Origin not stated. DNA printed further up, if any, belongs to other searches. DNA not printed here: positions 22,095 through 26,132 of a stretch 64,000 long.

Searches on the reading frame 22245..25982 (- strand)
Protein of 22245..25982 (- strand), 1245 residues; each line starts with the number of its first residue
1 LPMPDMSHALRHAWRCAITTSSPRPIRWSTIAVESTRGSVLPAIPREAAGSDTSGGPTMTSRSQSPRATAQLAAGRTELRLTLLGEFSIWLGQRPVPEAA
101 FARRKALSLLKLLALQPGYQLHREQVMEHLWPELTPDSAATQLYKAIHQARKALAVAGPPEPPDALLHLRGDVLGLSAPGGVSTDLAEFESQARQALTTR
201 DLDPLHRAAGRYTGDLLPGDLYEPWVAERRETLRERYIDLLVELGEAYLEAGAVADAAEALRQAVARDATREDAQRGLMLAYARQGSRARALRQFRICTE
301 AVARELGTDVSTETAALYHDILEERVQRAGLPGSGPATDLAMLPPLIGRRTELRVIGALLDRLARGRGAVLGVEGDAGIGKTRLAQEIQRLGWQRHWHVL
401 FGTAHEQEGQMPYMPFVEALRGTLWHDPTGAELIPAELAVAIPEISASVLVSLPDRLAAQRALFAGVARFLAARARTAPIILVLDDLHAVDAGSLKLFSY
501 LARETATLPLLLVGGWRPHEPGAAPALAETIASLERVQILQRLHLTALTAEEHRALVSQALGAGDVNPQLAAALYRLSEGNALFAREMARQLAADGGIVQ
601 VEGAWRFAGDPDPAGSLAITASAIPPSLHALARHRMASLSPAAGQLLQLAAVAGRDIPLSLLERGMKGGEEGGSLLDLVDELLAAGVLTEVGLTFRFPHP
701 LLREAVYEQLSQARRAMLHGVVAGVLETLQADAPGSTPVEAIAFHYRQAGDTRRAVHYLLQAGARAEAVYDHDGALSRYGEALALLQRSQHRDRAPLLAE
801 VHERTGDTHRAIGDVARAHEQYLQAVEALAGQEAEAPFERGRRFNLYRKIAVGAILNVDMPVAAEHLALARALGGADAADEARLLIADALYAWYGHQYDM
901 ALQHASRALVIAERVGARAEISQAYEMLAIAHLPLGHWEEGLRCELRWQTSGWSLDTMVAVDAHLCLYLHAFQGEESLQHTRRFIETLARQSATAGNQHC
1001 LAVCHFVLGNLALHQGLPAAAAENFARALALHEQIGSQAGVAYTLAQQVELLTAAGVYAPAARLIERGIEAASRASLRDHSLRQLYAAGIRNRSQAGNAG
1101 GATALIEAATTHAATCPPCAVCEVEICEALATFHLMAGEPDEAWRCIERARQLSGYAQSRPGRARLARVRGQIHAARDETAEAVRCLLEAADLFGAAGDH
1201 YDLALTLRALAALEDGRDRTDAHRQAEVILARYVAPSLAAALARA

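Call 11: search_protein_families(library=pfam, proteins=[window:22245-25982:-])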
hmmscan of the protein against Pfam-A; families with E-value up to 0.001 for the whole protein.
window:22245-25982:- (1245 aa): 7 families
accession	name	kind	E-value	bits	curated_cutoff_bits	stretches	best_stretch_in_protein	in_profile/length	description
PF13191.12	AAA_16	-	1.9e-22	81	32.6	1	345-513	1-167/167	AAA ATPase domain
PF03704.23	BTAD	-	3.7e-18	66.7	22.1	1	185-322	2-146/146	Bacterial transcriptional activator domain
PF13424.12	TPR_12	-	2.4e-09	37.7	30.1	0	771-828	18-74/77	Tetratricopeptide repeat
PF07719.23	TPR_2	-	3.2e-06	27.3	27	0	1004-1032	3-31/34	Tetratricopeptide repeat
PF13401.12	AAA_22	-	6.6e-05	23.7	27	1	371-514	8-122/130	AAA domain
PF00486.34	Trans_reg_C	-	0.00013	22.4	26.2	1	104-157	8-60/77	Transcriptional regulatory protein, C terminal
PF00515.34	TPR_1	-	0.00051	20.2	27.8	0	1003-1032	2-31/34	Tetratricopeptide repeat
